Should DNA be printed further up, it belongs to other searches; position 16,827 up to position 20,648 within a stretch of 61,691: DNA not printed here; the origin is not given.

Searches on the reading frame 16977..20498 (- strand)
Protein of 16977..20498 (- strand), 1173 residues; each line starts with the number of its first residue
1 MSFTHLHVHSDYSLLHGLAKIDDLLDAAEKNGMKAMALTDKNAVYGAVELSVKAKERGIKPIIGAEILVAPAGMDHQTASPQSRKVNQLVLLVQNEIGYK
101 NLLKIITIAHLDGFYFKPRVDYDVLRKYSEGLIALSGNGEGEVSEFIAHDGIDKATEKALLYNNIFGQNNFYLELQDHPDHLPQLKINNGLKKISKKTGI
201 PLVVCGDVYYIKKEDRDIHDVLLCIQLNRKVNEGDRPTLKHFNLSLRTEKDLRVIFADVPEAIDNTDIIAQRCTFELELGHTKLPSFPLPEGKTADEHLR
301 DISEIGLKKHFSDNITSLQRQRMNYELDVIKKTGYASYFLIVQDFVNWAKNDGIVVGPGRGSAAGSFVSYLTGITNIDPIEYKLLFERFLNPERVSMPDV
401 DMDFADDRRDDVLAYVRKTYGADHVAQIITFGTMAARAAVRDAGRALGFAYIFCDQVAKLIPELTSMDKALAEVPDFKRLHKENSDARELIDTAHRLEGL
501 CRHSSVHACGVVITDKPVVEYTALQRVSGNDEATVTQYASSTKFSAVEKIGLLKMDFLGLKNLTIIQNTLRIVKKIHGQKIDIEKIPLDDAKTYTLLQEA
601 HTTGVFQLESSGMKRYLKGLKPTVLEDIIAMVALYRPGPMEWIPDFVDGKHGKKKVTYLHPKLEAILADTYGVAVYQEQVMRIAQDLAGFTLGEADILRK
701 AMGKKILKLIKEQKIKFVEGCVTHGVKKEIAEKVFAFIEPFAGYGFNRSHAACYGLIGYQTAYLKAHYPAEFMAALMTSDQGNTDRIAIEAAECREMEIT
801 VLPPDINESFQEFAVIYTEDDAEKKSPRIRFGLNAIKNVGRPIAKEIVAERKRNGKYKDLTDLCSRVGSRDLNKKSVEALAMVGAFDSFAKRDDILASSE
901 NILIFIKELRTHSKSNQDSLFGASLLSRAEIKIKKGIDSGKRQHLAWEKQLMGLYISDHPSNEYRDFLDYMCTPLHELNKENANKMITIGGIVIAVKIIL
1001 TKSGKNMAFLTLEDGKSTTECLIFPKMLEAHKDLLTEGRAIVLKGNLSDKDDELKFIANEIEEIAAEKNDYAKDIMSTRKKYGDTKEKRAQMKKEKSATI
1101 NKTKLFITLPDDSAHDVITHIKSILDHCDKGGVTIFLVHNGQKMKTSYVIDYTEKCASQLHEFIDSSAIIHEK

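Call 5: search_protein_families(library=pfam, proteins=[window:16977-20498:-])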
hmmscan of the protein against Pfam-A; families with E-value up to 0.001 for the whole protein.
window:16977-20498:- (1173 aa): 5 families
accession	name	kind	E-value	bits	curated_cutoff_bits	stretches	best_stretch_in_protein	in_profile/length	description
PF07733.18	DNA_pol3_alpha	-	4.3e-96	322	23.9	1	297-559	1-260/260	Bacterial DNA polymerase III alpha NTPase domain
PF17657.6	DNA_pol3_finger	-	1.4e-64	216.8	22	1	562-724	1-165/166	Bacterial DNA polymerase III alpha subunit finger domain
PF02811.25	PHP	-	5.3e-51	173.6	26.4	1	5-178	1-164/164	PHP domain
PF14579.12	HHH_6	-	1.2e-28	99.5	25.6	1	799-891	2-85/90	Helix-hairpin-helix motif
PF01336.31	tRNA_anti-codon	-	1.9e-11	44.2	27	1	987-1064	1-75/75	OB-fold nucleic acid binding domain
